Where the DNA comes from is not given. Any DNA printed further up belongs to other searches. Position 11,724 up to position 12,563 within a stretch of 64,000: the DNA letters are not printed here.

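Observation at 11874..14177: LapD reduced to its periplasmic output domain, next to a LapG-like protease and a TAXI binding protein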

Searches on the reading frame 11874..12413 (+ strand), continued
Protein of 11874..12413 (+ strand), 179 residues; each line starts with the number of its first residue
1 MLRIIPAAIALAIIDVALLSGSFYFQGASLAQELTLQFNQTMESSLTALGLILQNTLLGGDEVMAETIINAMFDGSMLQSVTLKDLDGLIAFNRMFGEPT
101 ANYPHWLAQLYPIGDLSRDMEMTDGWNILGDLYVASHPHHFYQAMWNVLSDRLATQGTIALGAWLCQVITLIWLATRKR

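Call 29: find_related_loci(query=A1, collection=genome_contigs, flank=7000)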
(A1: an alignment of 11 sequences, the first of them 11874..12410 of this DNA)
Query A1 (179 aa) in genome_contigs; peptide patterns used: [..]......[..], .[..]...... (x = any residue, [..] = any of these).
130 stretches matched a pattern; 83 encode a relative of the query (tblastn E <= 1e-3); the best 80 are kept; 80 distinct loci.
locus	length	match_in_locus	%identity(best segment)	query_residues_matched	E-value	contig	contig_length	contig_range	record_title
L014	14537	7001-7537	75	1-179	3e-87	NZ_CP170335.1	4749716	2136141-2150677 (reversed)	Motilimonas cestriensis strain Spo1_1 chromosome, complete genome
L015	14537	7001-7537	85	1-179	6e-86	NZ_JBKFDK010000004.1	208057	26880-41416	Motilimonas sp. KMU-193 4, whole genome shotgun sequence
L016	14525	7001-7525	65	1-175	7e-71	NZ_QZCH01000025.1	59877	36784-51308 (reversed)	Motilimonas pumila strain PLHSC7-2 contig25, whole genome shotgun sequence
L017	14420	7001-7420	43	13-149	2e-32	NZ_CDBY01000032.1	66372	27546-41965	Aeromonas simiae strain CIP 107798, whole genome shotgun sequence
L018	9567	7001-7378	44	29-154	6e-32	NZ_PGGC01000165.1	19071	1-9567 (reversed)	Aeromonas cavernicola strain DSM 24474 A.cavernicola_R1_new_contig_166, whole genome shotgun sequence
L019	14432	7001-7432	41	1-150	5e-31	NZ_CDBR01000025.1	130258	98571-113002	Aeromonas allosaccharophila strain CECT 4199 CDBR01000025, whole genome shotgun sequence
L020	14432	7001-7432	41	1-150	6e-31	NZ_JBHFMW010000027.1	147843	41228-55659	Aeromonas sp. MdU4 strain Md14-U4 MdU4_R1_(paired)_trimmed_(paired)_contig_27, whole genome shotgun sequence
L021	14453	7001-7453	37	23-177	6e-31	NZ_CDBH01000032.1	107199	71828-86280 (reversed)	Aeromonas dhakensis strain CIP 107500, whole genome shotgun sequence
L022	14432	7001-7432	41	1-150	7e-31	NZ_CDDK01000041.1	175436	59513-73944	Aeromonas veronii bv. veronii strain CECT 4257, whole genome shotgun sequence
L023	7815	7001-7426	41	3-150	7e-31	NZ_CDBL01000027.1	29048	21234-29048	Aeromonas piscicola strain LMG 24783, whole genome shotgun sequence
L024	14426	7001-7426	41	3-150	2e-30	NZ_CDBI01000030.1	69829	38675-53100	Aeromonas popoffii strain CIP 105493, whole genome shotgun sequence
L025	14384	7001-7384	42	23-150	2e-30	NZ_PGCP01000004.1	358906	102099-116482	Aeromonas lusitana strain MDC 2473 A_lusitana_712_R1_new_trimmed_contig_4, whole genome shotgun sequence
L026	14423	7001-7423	42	13-150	1e-30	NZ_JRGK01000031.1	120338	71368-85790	Aeromonas finlandensis strain 4287D contig31, whole genome shotgun sequence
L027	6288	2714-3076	46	37-157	2e-30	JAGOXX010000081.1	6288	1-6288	MAG: Aeromonadaceae bacterium isolate Gw_Inlet_bin_31 Gw_Inlet_25538_length_6288_cov_14.937997, whole genome shotgun seq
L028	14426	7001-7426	42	3-150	1e-30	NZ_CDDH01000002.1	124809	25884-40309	Aeromonas australiensis strain CECT 8023, whole genome shotgun sequence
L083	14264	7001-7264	37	26-122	6e-10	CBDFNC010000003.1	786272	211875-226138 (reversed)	MAG: Psychromonadaceae bacterium isolate 2158fd4e-c09c-4043-89e0-af5145698810 genome assembly, contig: contig_3, whole g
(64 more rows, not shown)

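Call 39: search_solved_structures(query=A2, max_evalue=10, show_alignments=2)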
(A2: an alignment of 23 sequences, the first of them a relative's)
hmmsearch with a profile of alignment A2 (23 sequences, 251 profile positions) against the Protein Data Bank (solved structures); distinct sequences matched with E-value up to 10: 4.
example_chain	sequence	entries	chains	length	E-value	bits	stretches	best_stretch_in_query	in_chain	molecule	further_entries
2hz8_A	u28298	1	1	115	0.27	13.8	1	83-172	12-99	De novo designed diiron protein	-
4zv6_B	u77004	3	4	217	1.4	11.4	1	129-192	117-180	Octarellin V.1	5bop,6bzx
1pwe_A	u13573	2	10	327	1.7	11.2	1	164-224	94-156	L-serine dehydratase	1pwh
3gfx_A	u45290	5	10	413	1.8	11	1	159-230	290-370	Klebsiella pneumoniae BlrP1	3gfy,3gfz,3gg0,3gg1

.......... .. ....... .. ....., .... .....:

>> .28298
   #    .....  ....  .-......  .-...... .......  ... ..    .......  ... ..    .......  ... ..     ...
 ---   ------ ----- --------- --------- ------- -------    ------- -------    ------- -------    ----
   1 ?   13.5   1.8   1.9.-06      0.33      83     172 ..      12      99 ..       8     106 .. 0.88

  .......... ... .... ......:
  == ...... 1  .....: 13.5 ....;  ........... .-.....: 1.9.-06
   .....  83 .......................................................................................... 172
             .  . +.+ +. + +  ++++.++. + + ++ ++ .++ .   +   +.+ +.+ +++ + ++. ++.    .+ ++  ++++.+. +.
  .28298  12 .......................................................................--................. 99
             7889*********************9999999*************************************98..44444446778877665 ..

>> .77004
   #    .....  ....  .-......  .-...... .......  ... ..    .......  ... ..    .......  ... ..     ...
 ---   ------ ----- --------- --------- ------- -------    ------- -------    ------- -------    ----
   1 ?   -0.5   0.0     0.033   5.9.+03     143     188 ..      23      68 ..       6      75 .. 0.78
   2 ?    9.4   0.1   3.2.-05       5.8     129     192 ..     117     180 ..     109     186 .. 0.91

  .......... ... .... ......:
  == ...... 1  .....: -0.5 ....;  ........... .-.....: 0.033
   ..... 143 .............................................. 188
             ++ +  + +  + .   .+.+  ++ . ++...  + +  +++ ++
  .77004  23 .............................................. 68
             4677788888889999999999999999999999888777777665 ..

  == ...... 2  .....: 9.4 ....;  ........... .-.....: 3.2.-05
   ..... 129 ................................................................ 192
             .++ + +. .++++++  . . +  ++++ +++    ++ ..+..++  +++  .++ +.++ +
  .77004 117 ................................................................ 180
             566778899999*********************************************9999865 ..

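Call 49: predict_structure(alignment_id=A4)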
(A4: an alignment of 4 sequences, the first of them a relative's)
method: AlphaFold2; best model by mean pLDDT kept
length: 432 residues; sequences in the alignment: 4
mean_pLDDT: 74.0   pTM: 0.44
mean pLDDT of the five models: 74.0, 72.4, 71.1, 70.5, 67.9
residues with pLDDT >= 90: 15; 70-90: 297; 50-70: 72; < 50: 48
segments of 3 or more residues with pLDDT < 50: 193-208, 225-249, 430-432
pLDDT, mean of each block of 10 residues (from residue 1): 67 83 83 85 85 80 80 77 85 74 75 81 80 81 83 80 81 71 59 43 46 54 49 39 38 72 76 84 87 82 89 89 83 82 86 88 77 84 69 69 75 67 73 33
secondary structure, 60 per line:
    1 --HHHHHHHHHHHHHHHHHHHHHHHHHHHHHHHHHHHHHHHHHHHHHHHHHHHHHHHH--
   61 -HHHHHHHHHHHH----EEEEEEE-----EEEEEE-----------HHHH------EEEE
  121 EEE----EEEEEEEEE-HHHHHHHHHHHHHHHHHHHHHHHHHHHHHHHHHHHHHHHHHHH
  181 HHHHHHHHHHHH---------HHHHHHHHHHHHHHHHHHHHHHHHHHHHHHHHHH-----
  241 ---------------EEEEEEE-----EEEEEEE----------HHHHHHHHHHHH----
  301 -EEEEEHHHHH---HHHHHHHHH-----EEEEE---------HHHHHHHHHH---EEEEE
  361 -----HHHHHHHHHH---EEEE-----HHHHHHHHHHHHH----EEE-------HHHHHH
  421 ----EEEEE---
elements in order: H3-58 H62-73 E78-84 E90-95 H107-110 E117-123 E128-136 H138-192 H202-235 E256-262 E268-274 H285-296 E302-306 H307-311 H315-323 E329-333 H343-352 E356-360 H366-375 E379-382 H388-400 E405-407 H415-420 E425-429

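Call 52: fold_search(model_id=the predicted structure, library=pdb)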
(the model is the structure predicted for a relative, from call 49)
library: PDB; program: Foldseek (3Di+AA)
matches with E <= 10: 1442; with E <= 0.001: 60
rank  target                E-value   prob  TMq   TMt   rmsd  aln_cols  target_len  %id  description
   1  9bkv_A                1.7e-07  1.00  0.31  0.18  24.6       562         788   10  DosP R97A bent form (released 2024-11-20)
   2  4u64                  2.3e-07  1.00  0.26  0.79   2.2       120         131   28  Structure of the periplasmic output domain of the Legionella pneumophila LapD ortholog CdgS9 in the apo state (released 2014-08-13)
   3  6hq5_A                4.9e-07  1.00  0.31  0.35  27.4       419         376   11  Structure of EAL Enzyme Bd1971 - cAMP and cyclic-di-GMP bound form (released 2019-07-31)
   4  6hq5_B                1.2e-06  1.00  0.31  0.35  27.4       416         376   10  Structure of EAL Enzyme Bd1971 - cAMP and cyclic-di-GMP bound form (released 2019-07-31)
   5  6hq4_A                1.2e-06  1.00  0.32  0.36  28.2       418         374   10  Structure of EAL enzyme Bd1971 - cAMP bound form (released 2019-07-31)
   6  8arv_B                1.7e-06  1.00  0.32  0.52   4.9       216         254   13  Structure of the EAL domain of BifA from Pseudomonas aeruginosa (released 2023-04-12)
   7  6hq4_B                1.8e-06  1.00  0.30  0.34  27.5       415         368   12  Structure of EAL enzyme Bd1971 - cAMP bound form (released 2019-07-31)
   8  2bas_B                3.5e-06  1.00  0.33  0.36   5.1       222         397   13  Crystal Structure of the Bacillus subtilis YkuI Protein, with an EAL Domain. (released 2005-11-29)
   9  3pfm                  3.9e-06  1.00  0.33  0.55   5.3       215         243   17  Crystal structure of a EAL domain of GGDEF domain protein from Pseudomonas fluorescens Pf (released 2010-11-10)
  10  3pjt_A                3.9e-06  1.00  0.31  0.52   6.0       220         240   17  Structure of Pseudomonas fluorescence LapD EAL domain complexed with c-di-GMP, C2221 (released 2011-02-09)
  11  3pju                  4.4e-06  1.00  0.30  0.49   5.9       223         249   16  Structure of Pseudomonas fluorescence LapD EAL domain complexed with c-di-GMP, P6522 (released 2011-02-09)
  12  9cmf_A                5.5e-06  1.00  0.33  0.19  25.7       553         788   10  Substrate bound DosP (released 2024-11-20)
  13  4kie                  6.6e-06  1.00  0.27  0.43   7.3       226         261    9  Crystal structure of the EAL domain of c-di-GMP specific phosphodiesterase YahA (released 2014-01-29)
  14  6hq7_A                7.0e-06  1.00  0.30  0.34  28.4       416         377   12  Structure of EAL Enzyme Bd1971 - cGMP bound form (released 2019-07-31)
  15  9bkv_B                8.8e-06  1.00  0.31  0.18  24.2       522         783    9  DosP R97A bent form (released 2024-11-20)
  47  3pjv_F                7.9e-05  1.00  0.17  0.53  15.2       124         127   27  Structure of Pseudomonas fluorescence LapD periplasmic domain (released 2011-02-09)
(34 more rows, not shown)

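Call 57: search_protein_families(library=pfam, proteins=[L083:6926-7936:+], max_evalue=1)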
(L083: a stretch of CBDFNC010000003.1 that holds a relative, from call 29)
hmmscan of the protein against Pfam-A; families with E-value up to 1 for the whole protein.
L083:6926-7936:+ (337 aa): 2 families
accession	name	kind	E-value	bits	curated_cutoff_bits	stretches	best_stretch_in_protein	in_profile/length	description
PF16448.10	LapD_MoxY_N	-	3.3e-13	50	25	1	25-98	3-76/124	LapD/MoxY periplasmic domain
PF00563.25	EAL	-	0.11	12.3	31.3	1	203-311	89-203/236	EAL domain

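Call 71: predict_structure(alignment_id=A1)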
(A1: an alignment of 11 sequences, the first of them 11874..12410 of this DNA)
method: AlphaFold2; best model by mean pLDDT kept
length: 179 residues; sequences in the alignment: 11
mean_pLDDT: 82.5   pTM: 0.69
mean pLDDT of the five models: 82.5, 81.8, 81.5, 80.5, 80.1
residues with pLDDT >= 90: 5; 70-90: 165; 50-70: 9; < 50: 0
segments of 3 or more residues with pLDDT < 50: none
pLDDT, mean of each block of 10 residues (from residue 1): 76 85 88 87 79 72 81 80 86 81 84 85 77 87 89 86 85 77
secondary structure, 60 per line:
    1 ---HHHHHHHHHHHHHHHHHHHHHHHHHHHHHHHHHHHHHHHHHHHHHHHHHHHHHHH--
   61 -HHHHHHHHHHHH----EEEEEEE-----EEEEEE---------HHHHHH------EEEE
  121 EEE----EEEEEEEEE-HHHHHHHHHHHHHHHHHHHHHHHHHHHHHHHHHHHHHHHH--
elements in order: H4-58 H62-73 E78-84 E90-95 H105-110 E117-123 E128-136 H138-177

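Call 75: fold_search(model_id=the predicted structure, library=pdb)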
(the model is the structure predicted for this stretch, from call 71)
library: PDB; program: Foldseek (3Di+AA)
matches with E <= 10: 509; with E <= 0.001: 4
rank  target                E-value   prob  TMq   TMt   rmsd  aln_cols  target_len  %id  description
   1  4u64                  1.5e-07  1.00  0.54  0.71   2.8       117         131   23  Structure of the periplasmic output domain of the Legionella pneumophila LapD ortholog CdgS9 in the apo state (released 2014-08-13)
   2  3pjv_F                1.3e-05  1.00  0.32  0.42  14.2       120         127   22  Structure of Pseudomonas fluorescence LapD periplasmic domain (released 2011-02-09)
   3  3pjv_D                1.9e-05  1.00  0.32  0.43  14.5       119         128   24  Structure of Pseudomonas fluorescence LapD periplasmic domain (released 2011-02-09)
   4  9a5d_A                5.2e-05  1.00  0.62  0.21   9.8       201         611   11  Integrative model of WALK-YYCH by crosslinking MS and deep learning (released 2024-09-18)
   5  7dud_A                3.0e-03  1.00  0.38  0.45  11.4       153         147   11  Crystal Structure of erWalK (released 2022-01-19)
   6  4ywz_A                5.0e-03  0.99  0.38  0.45  12.9       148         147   11  Crystal structure of the extracellular receptor domain of the essential sensor kinase WalK from Staphylococcus aureus (released 2016-03-30)
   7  4ywz_B                1.8e-02  1.00  0.44  0.53  10.5       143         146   11  Crystal structure of the extracellular receptor domain of the essential sensor kinase WalK from Staphylococcus aureus (released 2016-03-30)
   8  8c7t_B                3.0e-02  0.51  0.27  0.20  25.0       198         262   13  Unliganded transcriptional pleiotropic repressor CodY from Enterococcus faecalis (released 2023-06-28)
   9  3cwf_B                3.9e-02  0.84  0.29  0.44   8.9       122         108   12  Crystal structure of PAS domain of two-component sensor histidine kinase (released 2008-05-06)
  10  8w7p_B                4.5e-02  0.96  0.46  0.35   9.0       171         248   11  Extracellular domain of a sensor histidine kinase (released 2024-01-10)
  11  4onx_D                5.4e-02  0.97  0.37  0.50   6.9       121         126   10  2.8 Angstrom Crystal Structure of Sensor Domain of Histidine Kinase from Clostridium perfringens. (released 2014-03-05)
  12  4onx_A                5.4e-02  0.97  0.37  0.49   7.1       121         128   10  2.8 Angstrom Crystal Structure of Sensor Domain of Histidine Kinase from Clostridium perfringens. (released 2014-03-05)
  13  5ku5_A                5.4e-02  0.80  0.32  0.37   8.7       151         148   12  Crystal Structure of CusS Sensor Domain with Silver Bound (released 2016-09-14)
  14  8c7t_C                6.5e-02  0.33  0.26  0.26  24.7       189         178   14  Unliganded transcriptional pleiotropic repressor CodY from Enterococcus faecalis (released 2023-06-28)
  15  4onx_E                7.0e-02  0.96  0.37  0.48   7.5       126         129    9  2.8 Angstrom Crystal Structure of Sensor Domain of Histidine Kinase from Clostridium perfringens. (released 2014-03-05)
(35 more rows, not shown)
